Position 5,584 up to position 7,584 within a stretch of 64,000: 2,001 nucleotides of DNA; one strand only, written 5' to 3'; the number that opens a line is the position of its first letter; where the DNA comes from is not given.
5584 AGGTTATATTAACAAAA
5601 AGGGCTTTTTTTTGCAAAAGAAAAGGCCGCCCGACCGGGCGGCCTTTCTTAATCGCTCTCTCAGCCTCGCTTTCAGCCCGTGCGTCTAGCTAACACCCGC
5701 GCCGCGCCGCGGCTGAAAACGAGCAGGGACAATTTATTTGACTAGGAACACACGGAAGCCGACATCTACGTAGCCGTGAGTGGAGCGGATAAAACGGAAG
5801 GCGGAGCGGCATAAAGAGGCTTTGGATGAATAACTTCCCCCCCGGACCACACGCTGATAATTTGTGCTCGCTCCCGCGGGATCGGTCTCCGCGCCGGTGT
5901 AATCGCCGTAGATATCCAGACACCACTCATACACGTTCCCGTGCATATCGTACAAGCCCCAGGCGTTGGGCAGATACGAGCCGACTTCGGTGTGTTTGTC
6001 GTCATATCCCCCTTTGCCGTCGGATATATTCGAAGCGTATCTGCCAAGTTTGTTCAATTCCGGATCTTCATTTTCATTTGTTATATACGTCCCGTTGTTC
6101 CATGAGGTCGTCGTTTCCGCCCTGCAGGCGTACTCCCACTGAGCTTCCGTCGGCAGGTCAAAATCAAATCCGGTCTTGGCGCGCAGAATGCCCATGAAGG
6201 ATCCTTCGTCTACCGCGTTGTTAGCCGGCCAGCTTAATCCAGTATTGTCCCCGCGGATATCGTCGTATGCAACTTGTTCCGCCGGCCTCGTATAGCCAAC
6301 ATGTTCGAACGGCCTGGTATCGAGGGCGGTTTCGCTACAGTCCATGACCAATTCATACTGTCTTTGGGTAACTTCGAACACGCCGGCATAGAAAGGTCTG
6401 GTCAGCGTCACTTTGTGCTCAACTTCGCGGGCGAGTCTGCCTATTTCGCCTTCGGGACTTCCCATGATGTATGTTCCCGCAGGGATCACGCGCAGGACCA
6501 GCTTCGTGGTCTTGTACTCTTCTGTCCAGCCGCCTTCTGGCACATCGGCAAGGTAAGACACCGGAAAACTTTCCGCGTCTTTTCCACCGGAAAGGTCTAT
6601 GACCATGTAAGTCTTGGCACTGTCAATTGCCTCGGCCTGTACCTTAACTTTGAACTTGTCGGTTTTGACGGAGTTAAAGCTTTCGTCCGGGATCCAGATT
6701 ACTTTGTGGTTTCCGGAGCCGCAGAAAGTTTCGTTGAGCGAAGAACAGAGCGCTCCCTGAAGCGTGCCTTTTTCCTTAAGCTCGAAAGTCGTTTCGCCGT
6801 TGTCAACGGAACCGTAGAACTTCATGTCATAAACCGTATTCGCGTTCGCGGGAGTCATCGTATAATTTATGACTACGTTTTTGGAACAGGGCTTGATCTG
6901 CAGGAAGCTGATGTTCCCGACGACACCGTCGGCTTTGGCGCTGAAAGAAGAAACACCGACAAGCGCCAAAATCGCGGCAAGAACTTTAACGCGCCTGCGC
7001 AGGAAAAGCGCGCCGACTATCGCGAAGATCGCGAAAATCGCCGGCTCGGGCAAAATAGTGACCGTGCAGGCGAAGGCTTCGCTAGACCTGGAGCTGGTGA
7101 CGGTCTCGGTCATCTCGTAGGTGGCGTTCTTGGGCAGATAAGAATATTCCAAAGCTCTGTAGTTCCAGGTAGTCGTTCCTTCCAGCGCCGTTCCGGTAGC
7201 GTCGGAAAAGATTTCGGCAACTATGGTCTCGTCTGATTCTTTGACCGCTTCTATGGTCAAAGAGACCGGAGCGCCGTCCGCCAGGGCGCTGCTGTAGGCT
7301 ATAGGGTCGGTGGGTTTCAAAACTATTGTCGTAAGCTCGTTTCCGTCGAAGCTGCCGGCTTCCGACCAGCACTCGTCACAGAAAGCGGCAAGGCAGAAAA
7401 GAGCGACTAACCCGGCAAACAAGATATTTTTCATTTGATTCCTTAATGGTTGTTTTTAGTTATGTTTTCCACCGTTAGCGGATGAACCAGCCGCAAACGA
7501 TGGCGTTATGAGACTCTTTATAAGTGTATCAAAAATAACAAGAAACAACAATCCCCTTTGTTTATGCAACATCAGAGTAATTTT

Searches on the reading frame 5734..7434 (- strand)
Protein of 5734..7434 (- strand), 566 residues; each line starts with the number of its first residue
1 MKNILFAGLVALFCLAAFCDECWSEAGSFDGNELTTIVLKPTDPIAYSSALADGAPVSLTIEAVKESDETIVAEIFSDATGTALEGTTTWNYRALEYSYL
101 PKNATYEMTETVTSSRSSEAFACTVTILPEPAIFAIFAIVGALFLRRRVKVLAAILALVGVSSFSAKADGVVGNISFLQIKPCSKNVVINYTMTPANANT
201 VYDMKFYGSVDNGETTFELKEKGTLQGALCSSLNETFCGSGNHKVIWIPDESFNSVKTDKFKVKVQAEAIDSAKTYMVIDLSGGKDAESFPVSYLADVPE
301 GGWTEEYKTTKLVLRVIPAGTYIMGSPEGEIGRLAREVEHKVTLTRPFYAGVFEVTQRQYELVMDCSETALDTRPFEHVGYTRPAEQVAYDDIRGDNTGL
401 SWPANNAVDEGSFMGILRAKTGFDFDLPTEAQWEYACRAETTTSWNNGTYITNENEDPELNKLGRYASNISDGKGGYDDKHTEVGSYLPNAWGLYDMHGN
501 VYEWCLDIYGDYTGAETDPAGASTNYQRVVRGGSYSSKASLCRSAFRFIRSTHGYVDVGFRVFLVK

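Call 60: search_protein_families(library=pfam, proteins=[window:5734-7434:-], max_evalue=0.001)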
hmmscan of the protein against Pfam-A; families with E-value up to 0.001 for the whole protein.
window:5734-7434:- (566 aa): 1 family
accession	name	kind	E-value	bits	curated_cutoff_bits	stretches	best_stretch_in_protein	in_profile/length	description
PF03781.23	FGE-sulfatase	-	3.1e-35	122.5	23.3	1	316-562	7-253/255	Sulfatase-modifying factor enzyme 1-like domain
